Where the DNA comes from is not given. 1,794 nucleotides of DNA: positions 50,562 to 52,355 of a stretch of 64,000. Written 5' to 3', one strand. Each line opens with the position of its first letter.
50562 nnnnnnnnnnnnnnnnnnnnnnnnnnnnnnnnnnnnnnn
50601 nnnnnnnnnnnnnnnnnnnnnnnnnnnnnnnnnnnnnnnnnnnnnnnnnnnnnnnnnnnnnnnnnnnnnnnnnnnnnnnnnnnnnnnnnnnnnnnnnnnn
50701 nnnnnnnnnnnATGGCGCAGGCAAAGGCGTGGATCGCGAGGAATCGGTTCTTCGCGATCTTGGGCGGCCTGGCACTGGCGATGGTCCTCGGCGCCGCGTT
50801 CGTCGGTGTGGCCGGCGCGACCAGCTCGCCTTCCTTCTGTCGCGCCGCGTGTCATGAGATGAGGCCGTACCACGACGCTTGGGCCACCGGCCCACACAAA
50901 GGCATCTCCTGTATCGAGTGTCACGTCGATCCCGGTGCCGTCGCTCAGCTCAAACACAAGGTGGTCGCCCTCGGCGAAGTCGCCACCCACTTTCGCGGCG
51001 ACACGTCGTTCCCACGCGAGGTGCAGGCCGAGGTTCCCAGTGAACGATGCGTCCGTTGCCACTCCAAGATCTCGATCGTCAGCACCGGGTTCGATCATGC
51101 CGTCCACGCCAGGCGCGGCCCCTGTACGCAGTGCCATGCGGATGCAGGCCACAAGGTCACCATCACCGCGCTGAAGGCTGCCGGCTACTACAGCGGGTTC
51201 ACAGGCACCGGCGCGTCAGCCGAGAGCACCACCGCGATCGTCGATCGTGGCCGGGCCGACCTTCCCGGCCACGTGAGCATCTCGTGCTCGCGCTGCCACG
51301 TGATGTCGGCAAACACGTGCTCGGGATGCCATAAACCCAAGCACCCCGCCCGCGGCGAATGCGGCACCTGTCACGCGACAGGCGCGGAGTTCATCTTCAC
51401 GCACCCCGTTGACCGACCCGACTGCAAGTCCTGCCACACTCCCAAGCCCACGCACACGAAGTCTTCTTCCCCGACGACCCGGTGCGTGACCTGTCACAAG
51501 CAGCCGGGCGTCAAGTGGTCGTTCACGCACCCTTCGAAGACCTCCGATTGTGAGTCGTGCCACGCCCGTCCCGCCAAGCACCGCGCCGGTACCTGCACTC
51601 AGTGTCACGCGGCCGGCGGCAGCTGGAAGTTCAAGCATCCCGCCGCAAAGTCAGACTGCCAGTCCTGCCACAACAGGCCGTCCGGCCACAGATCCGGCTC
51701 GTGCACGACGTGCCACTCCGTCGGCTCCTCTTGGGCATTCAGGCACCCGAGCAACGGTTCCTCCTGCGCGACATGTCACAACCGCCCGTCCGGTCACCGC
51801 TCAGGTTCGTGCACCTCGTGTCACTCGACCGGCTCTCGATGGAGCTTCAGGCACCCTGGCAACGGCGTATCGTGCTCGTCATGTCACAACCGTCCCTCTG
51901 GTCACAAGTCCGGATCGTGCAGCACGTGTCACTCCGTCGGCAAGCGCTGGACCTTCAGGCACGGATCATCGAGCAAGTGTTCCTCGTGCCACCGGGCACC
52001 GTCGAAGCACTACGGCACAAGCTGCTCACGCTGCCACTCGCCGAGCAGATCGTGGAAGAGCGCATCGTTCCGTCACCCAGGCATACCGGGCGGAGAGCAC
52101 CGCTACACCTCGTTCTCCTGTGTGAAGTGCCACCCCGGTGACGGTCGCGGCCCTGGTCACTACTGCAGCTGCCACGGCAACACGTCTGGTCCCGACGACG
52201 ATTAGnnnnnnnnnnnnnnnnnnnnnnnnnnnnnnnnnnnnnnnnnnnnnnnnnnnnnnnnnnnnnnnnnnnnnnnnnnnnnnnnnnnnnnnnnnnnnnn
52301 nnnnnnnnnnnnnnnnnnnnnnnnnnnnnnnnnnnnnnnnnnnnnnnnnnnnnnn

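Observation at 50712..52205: NapC/NrfH-type quinol dehydrogenase head fused to a tandem array of 36-aa di-heme repeats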

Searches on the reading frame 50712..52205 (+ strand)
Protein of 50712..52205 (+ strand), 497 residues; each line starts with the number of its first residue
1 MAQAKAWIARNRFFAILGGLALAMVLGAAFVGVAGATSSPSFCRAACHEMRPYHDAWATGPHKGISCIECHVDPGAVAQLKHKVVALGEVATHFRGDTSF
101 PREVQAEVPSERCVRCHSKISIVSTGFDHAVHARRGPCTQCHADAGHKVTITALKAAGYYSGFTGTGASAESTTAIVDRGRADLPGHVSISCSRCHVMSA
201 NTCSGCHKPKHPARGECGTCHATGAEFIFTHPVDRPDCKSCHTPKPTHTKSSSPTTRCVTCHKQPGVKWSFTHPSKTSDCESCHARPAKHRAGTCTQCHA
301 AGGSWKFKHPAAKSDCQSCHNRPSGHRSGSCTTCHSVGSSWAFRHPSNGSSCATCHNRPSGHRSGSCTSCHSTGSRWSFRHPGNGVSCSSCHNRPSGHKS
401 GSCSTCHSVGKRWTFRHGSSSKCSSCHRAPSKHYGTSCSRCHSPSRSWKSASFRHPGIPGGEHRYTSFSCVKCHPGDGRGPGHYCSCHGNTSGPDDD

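Call 4: search_protein_families(library=pfam, proteins=[window:50712-52205:+], max_evalue=1)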
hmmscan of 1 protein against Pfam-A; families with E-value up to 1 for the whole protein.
window:50712-52205:+ (497 aa): 6 families
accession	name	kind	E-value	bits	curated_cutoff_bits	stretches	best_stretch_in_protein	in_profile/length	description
PF14522.11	Cytochrome_C7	-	3.2e-11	43.3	24.8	0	248-299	5-66/67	Cytochrome c7 and related cytochrome c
PF14537.11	Cytochrom_c3_2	-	9e-10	39.3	25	2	419-488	4-78/79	Cytochrome c3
PF22113.1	Mtrc-MtrF_II-IV_dom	-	0.00015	21.8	30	2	365-395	7-38/176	Outer membrane cytochrome MtrC/MtrF-like, domains II/IV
PF22678.1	Cytochrom_c_NrfB-like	-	0.00057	20.7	27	1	67-152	1-75/89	Cytochrome c-type protein NrfB-like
PF08885.17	GSCFA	-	0.073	13.2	25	0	409-449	105-146/237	GSCFA family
PF01004.24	Flavi_M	-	0.43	10.7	25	0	5-29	32-55/74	Flavivirus envelope glycoprotein M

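Call 5: search_protein_families(library=ncbifam, proteins=[window:50712-52205:+], max_evalue=1)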
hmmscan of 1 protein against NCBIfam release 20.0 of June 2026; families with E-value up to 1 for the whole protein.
window:50712-52205:+ (497 aa): 5 families
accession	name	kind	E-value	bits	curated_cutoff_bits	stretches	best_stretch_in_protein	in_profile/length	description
TIGR03153.1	cytochr_NrfH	equivalog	1.4e-14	54.3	134.2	1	29-147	17-138/138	cytochrome c nitrite reductase small subunit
TIGR03508.1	decahem_SO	subfamily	1.4e-05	24.7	192.2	3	189-285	94-197/258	DmsE family decaheme c-type cytochrome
TIGR03146.1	cyt_nit_nrfB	equivalog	0.00024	21.4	166.6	1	61-152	37-126/145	cytochrome c nitrite reductase pentaheme subunit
NF008659.0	PRK11659.1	equivalog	0.005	16.5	184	1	62-151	73-151/188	cytochrome c nitrite reductase pentaheme subunit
NF041781.1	mnquin_red_QrcA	equivalog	0.013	15.2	180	1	127-221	110-173/174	menaquinone reductase multiheme cytochrome c subunit QrcA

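Call 6: find_homologous_proteins(query=window:50712-52205:+, max_evalue=0.001)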
Query window:50712-52205:+ (497 aa): 740 proteins with E <= 0.001 among 8000 candidates; the best 120 are listed.
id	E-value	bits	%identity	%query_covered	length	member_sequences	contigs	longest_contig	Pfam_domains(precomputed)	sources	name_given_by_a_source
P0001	0.0e+0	1156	100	100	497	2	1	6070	PF14537.12,PF14522.12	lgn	-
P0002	0.0e+0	1141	77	100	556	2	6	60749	PF14537.12,PF03264.20,PF14522.12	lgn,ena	-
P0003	0.0e+0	1016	86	100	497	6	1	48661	PF14537.12,PF22678.2,PF14522.12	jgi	-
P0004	1.2e-264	898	74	100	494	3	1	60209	PF14537.12,PF03264.20,PF14522.12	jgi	-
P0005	5.3e-255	866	71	100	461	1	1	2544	PF14537.12,PF22678.2,PF03264.20,PF14522.12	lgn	-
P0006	7.5e-245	832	62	100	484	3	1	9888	PF14537.12,PF03264.20,PF14522.12,PF22113.2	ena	-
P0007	2.6e-213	728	51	97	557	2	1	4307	PF14537.12,PF02085.22,PF14522.12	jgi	-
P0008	2.3e-212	725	55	99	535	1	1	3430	PF14537.12,PF03264.20,PF14522.12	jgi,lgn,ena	-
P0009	2.4e-212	725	47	92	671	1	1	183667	PF14537.12,PF03264.20,PF02085.22,PF14522.12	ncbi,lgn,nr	ncbi:MAG TPA: NapC/NirT family cytochrome c [Coriobacteriia bacterium]|nr:NapC/NirT family cytochrom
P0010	1.9e-208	712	46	100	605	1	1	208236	PF14537.12,PF03264.20,PF14522.12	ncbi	-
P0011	3.2e-207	708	50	99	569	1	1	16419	PF14537.12,PF14522.12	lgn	-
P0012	1.6e-203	696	53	95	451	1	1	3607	PF14537.12,PF03264.20,PF14522.12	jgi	jgi:hypothetical protein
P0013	4.8e-200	684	51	94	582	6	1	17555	PF14537.12,PF03264.20,PF14522.12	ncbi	-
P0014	5.7e-198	677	52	96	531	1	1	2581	PF14537.12,PF03264.20,PF02085.22,PF14522.12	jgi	jgi:cytochrome c nitrite reductase small subunit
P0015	9.2e-198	677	48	100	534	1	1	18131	PF14537.12,PF03264.20,PF02085.22,PF14522.12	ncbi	-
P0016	2.2e-197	675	50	100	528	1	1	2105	PF14537.12,PF03264.20,PF14522.12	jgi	-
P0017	6.0e-194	664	52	100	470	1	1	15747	PF14537.12,PF03264.20,PF14522.12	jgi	-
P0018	6.6e-194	664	57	98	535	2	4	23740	PF14537.12,PF03264.20,PF14522.12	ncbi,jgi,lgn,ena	ncbi:MAG: NapC/NirT family cytochrome c [Coriobacteriia bacterium]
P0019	6.4e-192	657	53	100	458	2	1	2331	PF14537.12,PF02085.22,PF14522.12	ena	-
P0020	9.6e-191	654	46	100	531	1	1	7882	PF14537.12,PF03264.20,PF02085.22,PF14522.12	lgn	-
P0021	4.6e-190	651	51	100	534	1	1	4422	PF14537.12,PF02085.22,PF14522.12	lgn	-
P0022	1.1e-189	650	54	94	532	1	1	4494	PF14537.12,PF03264.20,PF14522.12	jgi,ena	-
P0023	1.1e-188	647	47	95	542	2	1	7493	PF14537.12,PF14522.12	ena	-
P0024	9.5e-187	640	50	97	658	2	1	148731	PF14537.12,PF03264.20,PF02085.22,PF14522.12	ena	-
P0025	4.5e-186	638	49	100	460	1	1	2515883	PF14537.12,PF03264.20,PF14522.12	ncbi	-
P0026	2.8e-185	636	58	82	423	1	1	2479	PF14537.12,PF03264.20,PF14522.12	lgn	-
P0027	6.7e-184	631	48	97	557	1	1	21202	PF14537.12,PF03264.20,PF14522.12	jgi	jgi:hypothetical protein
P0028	1.7e-183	630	58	97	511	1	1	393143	PF14537.12,PF03264.20,PF14522.12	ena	-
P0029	3.8e-181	622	51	96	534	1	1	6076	PF14537.12,PF03264.20,PF02085.22,PF14522.12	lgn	-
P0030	1.4e-180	620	53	96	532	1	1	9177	PF14537.12,PF03264.20,PF14522.12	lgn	-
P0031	1.6e-180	620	54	99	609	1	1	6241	PF03264.20,PF14522.12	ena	-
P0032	2.2e-178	613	47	98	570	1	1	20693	PF14537.12,PF22678.2,PF02085.22,PF14522.12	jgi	jgi:hypothetical protein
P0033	2.5e-177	609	49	100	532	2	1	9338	PF14537.12,PF03264.20,PF14522.12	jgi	-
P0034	2.3e-176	606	50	96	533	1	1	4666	PF14537.12,PF03264.20,PF02085.22,PF14522.12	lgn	-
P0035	3.3e-174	599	46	100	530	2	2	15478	PF14537.12,PF03264.20,PF02085.22,PF14522.12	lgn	-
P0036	7.9e-174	598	58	95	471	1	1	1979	PF14537.12,PF03264.20,PF14522.12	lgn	-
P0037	2.3e-173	596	50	100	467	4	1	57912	PF14537.12,PF03264.20,PF14522.12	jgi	-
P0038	4.0e-173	595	50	100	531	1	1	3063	PF14537.12,PF03264.20,PF02085.22,PF14522.12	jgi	jgi:nitrate/TMAO reductase-like tetraheme cytochrome c subunit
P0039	1.6e-172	593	52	99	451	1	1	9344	PF14537.12,PF03264.20,PF14522.12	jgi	-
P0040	1.7e-172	593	48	100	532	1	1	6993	PF09699.16,PF14537.12,PF03264.20,PF02085.22,PF14522.12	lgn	-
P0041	2.3e-171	590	47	100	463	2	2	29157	PF14537.12,PF03264.20,PF14522.12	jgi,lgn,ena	jgi:hypothetical protein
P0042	3.1e-171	589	48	100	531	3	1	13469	PF14537.12,PF03264.20,PF02085.22,PF14522.12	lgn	-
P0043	1.5e-168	580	55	82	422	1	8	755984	PF14537.12,PF03264.20,PF14522.12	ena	-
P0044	7.1e-168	578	52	99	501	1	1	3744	PF14537.12,PF03264.20,PF02085.22,PF14522.12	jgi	-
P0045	8.2e-168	578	41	100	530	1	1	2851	PF14537.12,PF03264.20,PF02085.22,PF14522.12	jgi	jgi:cytochrome c-type protein NapC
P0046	1.1e-167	577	43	100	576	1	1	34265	PF14537.12,PF03264.20,PF02085.22,PF14522.12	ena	-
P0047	7.0e-167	575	45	100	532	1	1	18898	PF14537.12,PF03264.20,PF02085.22,PF14522.12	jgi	jgi:nitrate/TMAO reductase-like tetraheme cytochrome c subunit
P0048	5.4e-166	572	56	98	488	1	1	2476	PF14537.12,PF03264.20,PF14522.12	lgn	-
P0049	2.9e-165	569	54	100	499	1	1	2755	PF14537.12,PF02085.22,PF14522.12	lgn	-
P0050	1.9e-163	563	50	97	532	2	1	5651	PF14537.12,PF03264.20,PF14522.12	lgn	-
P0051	2.7e-163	563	52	100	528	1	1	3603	PF14537.12,PF14522.12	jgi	-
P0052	9.3e-163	561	53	100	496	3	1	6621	PF14537.12,PF03264.20,PF14522.12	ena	-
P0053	2.8e-161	556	51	74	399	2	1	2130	PF14537.12,PF03264.20,PF14522.12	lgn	-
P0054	1.3e-159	551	44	99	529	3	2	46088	PF14537.12,PF03264.20,PF14522.12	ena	-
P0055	2.9e-159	550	48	100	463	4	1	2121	PF14537.12,PF03264.20,PF14522.12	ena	-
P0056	4.4e-158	546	50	99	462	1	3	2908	PF14537.12,PF14522.12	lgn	-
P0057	1.0e-155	538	51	100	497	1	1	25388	PF14537.12,PF03264.20,PF14522.12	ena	-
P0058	6.1e-153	529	41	96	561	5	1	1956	PF14537.12,PF03264.20,PF02085.22,PF14522.12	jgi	jgi:nitrate/TMAO reductase-like tetraheme cytochrome c subunit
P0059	1.3e-149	518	49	75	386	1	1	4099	PF14537.12,PF22678.2,PF03264.20,PF14522.12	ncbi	-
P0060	3.4e-149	516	44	98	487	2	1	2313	PF14537.12,PF03264.20,PF02085.22,PF14522.12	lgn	-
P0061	8.1e-148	512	46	98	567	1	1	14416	PF14537.12,PF22678.2,PF02085.22,PF14522.12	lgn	-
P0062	4.4e-147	509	50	95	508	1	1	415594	PF14537.12,PF14522.12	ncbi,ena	-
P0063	5.1e-146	506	46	100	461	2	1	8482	PF14537.12,PF03264.20,PF14522.12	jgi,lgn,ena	-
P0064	3.4e-145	503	47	96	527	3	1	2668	PF14537.12,PF03264.20,PF14522.12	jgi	jgi:nitrate/TMAO reductase-like tetraheme cytochrome c subunit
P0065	9.8e-145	502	45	98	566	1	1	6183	PF14537.12,PF14522.12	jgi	jgi:hypothetical protein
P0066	5.1e-144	499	46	98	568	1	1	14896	PF14537.12,PF03264.20,PF02085.22,PF14522.12,PF22113.2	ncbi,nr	ncbi:MAG: NapC/NirT family cytochrome c [Coriobacteriales bacterium]|nr:NapC/NirT family cytochrome 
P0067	1.4e-143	498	42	96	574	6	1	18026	PF14537.12,PF03264.20,PF02085.22,PF14522.12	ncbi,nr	ncbi:MAG: NapC/NirT family cytochrome c [Coriobacteriia bacterium]|nr:NapC/NirT family cytochrome c 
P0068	4.1e-142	493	48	100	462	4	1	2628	PF14537.12,PF03264.20,PF14522.12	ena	-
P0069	8.7e-142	492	49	95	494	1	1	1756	PF09699.16,PF14537.12,PF03264.20,PF02085.22,PF14522.12,PF22113.2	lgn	-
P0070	1.1e-141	492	50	100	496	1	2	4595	PF14537.12,PF02085.22,PF14522.12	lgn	-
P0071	1.1e-141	492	51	95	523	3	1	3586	PF14537.12,PF03264.20,PF14522.12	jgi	jgi:hypothetical protein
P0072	3.1e-141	490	47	99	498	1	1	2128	PF14537.12,PF03264.20,PF14522.12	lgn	-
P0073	2.7e-140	487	50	100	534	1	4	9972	PF14537.12,PF03264.20,PF14522.12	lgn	-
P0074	3.1e-140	487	48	98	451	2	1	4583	PF14537.12,PF03264.20,PF14522.12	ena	-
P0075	7.6e-139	482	46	95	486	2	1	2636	PF14537.12,PF14522.12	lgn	-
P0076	9.4e-139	482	50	94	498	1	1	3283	PF14537.12,PF03264.20,PF14522.12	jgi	jgi:hypothetical protein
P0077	5.4e-137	476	46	99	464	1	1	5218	PF14537.12,PF03264.20,PF02085.22,PF14522.12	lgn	-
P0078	2.0e-136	474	51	75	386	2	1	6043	PF14537.12,PF03264.20,PF14522.12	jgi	-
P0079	3.6e-136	473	44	93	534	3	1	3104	PF14537.12,PF03264.20,PF02085.22,PF14522.12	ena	-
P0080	1.8e-135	471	44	100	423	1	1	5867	PF14537.12,PF03264.20,PF14522.12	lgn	-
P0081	1.1e-134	469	48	100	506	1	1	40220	PF14537.12,PF03264.20,PF02085.22,PF14522.12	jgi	-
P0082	1.4e-134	468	48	96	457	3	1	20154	PF14537.12,PF02085.22,PF14522.12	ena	-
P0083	1.9e-134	468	42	98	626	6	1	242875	PF09699.16,PF14537.12,PF03264.20,PF02085.22,PF14522.12,PF22113.2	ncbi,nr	ncbi:MAG: hypothetical protein D9V44_10655 [Actinobacteria bacterium]|nr:MAG: hypothetical protein D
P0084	6.2e-134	466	45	93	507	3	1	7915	PF14537.12,PF03264.20,PF02085.22,PF14522.12,PF22113.2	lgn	-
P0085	1.1e-133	465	46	100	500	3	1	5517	PF14537.12,PF03264.20,PF14522.12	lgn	-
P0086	1.2e-132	462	51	75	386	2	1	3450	PF14537.12,PF03264.20,PF14522.12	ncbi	-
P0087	7.9e-132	459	45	94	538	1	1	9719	PF14537.12,PF03264.20,PF14522.12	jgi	-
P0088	1.1e-130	455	49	100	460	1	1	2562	PF14537.12,PF03264.20,PF14522.12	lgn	-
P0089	1.1e-129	452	44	96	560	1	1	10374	PF14537.12,PF03264.20,PF14522.12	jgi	jgi:hypothetical protein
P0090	1.2e-129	452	57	74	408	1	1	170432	PF14537.12,PF03264.20,PF14522.12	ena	-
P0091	1.6e-129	452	48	95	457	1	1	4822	PF14537.12,PF14522.12,PF22113.2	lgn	-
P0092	5.2e-129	450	51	81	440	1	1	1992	PF14537.12,PF03264.20,PF14522.12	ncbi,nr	ncbi:MAG: hypothetical protein FDZ70_09855 [Actinobacteria bacterium]|nr:MAG: hypothetical protein F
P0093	2.7e-128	447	46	89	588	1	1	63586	PF14537.12,PF03264.20,PF02085.22,PF14522.12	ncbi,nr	ncbi:MAG: hypothetical protein C4521_09580 [Actinobacteria bacterium]|nr:MAG: hypothetical protein C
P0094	7.4e-128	446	51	75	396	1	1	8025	PF14537.12,PF03264.20,PF14522.12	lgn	-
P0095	8.2e-128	446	46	94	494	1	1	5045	PF14537.12,PF03264.20,PF02085.22,PF14522.12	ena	-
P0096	7.6e-127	443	42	98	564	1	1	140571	PF14537.12,PF03264.20,PF02085.22,PF14522.12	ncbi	-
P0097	4.5e-126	440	45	99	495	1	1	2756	PF14537.12,PF03264.20,PF14522.12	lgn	-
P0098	1.3e-125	439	47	92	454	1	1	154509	PF14537.12,PF03264.20,PF14522.12,PF22113.2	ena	-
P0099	6.1e-124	433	45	96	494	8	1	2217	PF14537.12,PF03264.20,PF14522.12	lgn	-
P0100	6.7e-124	433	46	99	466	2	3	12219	PF14537.12,PF03264.20,PF14522.12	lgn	-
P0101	9.4e-124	432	57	74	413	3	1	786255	PF14537.12,PF14522.12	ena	-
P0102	3.9e-123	430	44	100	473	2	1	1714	PF14537.12,PF03264.20,PF02085.22,PF14522.12,PF22113.2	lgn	-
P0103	9.5e-123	429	43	97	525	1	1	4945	PF14537.12,PF03264.20,PF02085.22,PF14522.12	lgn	-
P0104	9.7e-123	429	47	96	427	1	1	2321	PF14537.12,PF03264.20,PF14522.12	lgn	-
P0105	1.1e-121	426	51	66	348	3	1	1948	PF14537.12,PF03264.20,PF14522.12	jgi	jgi:nitrate/TMAO reductase-like tetraheme cytochrome c subunit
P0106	3.1e-121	424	47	75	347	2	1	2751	PF14537.12,PF03264.20,PF14522.12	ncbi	-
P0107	5.3e-121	423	43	75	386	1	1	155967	PF14537.12,PF03264.20,PF14522.12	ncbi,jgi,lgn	-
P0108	1.1e-120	422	45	82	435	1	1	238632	PF14537.12,PF03264.20,PF14522.12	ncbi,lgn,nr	ncbi:MAG: hypothetical protein HGA39_03775 [Coriobacteriia bacterium]|nr:hypothetical protein [Corio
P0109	1.9e-120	422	49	73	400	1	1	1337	PF14537.12,PF03264.20,PF14522.12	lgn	-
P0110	4.4e-120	420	44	99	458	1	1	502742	PF14537.12,PF22678.2,PF03264.20,PF02085.22,PF14522.12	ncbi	-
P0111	5.9e-119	417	42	93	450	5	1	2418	PF14537.12,PF03264.20,PF14522.12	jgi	jgi:cytochrome c nitrite reductase small subunit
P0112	1.3e-118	415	44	98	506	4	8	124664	PF09699.16,PF14537.12,PF03264.20,PF02085.22,PF14522.12,PF22113.2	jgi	-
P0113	1.9e-117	412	48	82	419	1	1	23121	PF14537.12,PF14522.12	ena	-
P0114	6.3e-117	410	46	93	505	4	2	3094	PF14537.12,PF03264.20,PF02085.22,PF14522.12,PF22113.2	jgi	jgi:nitrate/TMAO reductase-like tetraheme cytochrome c subunit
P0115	1.2e-116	409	50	61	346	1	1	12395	PF14537.12,PF03264.20,PF14522.12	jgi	-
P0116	1.5e-116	409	43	92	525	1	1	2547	PF14537.12,PF03264.20,PF14522.12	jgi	jgi:nitrate/TMAO reductase-like tetraheme cytochrome c subunit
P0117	1.8e-116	408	37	98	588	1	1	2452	PF14537.12,PF03264.20,PF14522.12,PF22113.2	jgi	jgi:hypothetical protein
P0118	3.8e-116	407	45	97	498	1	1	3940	PF14537.12,PF03264.20,PF14522.12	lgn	-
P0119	2.0e-115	405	44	94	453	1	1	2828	PF14537.12,PF03264.20,PF14522.12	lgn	-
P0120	7.2e-115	403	44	95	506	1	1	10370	PF09699.16,PF14537.12,PF03264.20,PF14522.12,PF22113.2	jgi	-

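Call 8: find_encoding_contigs(protein=P0003, flank=10000, max_places=2)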
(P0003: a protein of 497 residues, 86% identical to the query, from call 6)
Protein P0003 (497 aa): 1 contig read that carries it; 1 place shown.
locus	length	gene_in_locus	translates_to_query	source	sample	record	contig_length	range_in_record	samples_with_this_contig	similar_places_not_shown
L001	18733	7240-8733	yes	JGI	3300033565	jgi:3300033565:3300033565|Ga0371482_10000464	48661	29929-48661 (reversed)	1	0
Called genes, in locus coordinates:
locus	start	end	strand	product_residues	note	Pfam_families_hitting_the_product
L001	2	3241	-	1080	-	?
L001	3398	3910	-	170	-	PF00881:Nitroreductase, PF14512:TM1586_NiRdase, PF00881:Nitroreductase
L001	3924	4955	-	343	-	PF04463:2-thiour_desulf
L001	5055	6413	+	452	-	PF00875:DNA_photolyase, PF03441:FAD_binding_7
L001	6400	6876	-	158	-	-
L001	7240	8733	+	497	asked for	PF14522:Cytochrome_C7 (faint), PF14537:Cytochrom_c3_2 (faint), PF22678:Cytochrom_c_NrfB-like (weak)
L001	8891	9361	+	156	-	-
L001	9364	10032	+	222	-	PF00072:Response_reg, PF00486:Trans_reg_C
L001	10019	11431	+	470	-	PF00512:HisKA, PF13581:HATPase_c_2 (faint), PF02518:HATPase_c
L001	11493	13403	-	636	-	PF00009:GTP_EFTU, PF01926:MMR_HSR1 (weak), PF03144:GTP_EFTU_D2, PF25461:Beta-barrel_SelB, PF09106:WHD_2nd_SelB, PF09107:WHD_3rd_SelB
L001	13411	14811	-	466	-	PF12390:Se-cys_synth_N, PF03841:SelA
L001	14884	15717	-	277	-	-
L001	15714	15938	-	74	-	-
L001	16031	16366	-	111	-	-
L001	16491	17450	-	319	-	PF00586:AIRS, PF02769:AIRS_C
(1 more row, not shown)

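Call 9: find_encoding_contigs(protein=P0009, flank=10000, max_places=2)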
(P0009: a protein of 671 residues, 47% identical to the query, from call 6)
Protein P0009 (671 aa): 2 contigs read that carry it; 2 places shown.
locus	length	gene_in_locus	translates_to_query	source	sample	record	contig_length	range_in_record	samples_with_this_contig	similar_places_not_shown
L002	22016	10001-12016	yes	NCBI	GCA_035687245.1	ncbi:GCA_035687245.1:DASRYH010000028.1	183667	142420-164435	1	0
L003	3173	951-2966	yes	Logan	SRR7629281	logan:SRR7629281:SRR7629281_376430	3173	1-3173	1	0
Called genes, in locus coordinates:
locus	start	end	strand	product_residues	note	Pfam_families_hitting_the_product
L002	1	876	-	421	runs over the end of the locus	PF00753:Lactamase_B, PF19583:ODP, PF00258:Flavodoxin_1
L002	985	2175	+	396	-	PF01694:Rhomboid, PF13428:TPR_14 (faint)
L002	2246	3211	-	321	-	PF00348:polyprenyl_synt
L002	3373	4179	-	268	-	PF03649:UPF0014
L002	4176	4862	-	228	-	PF00005:ABC_tran, PF13191:AAA_16, PF13401:AAA_22 (weak), PF13304:AAA_21 (faint)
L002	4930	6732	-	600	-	-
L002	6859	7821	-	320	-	PF04463:2-thiour_desulf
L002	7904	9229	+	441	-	PF00875:DNA_photolyase, PF03441:FAD_binding_7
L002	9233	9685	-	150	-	-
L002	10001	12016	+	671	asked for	PF03264:Cytochrom_NNT, PF02085:Cytochrom_CIII (faint), PF14522:Cytochrome_C7 (faint), PF14537:Cytochrom_c3_2 (faint)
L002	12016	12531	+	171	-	-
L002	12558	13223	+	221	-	PF00072:Response_reg, PF00486:Trans_reg_C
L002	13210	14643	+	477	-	PF00672:HAMP (weak), PF26769:HAMP_PhoQ (faint), PF00512:HisKA, PF02518:HATPase_c, PF13581:HATPase_c_2 (weak)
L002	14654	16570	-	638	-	PF00009:GTP_EFTU, PF01926:MMR_HSR1, PF03144:GTP_EFTU_D2, PF25461:Beta-barrel_SelB, PF09106:WHD_2nd_SelB (weak), PF09107:WHD_3rd_SelB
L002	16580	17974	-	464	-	PF12390:Se-cys_synth_N, PF03841:SelA, PF01053:Cys_Met_Meta_PP (weak)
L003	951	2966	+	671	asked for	PF03264:Cytochrom_NNT, PF02085:Cytochrom_CIII (faint), PF14522:Cytochrome_C7 (faint), PF14537:Cytochrom_c3_2 (faint)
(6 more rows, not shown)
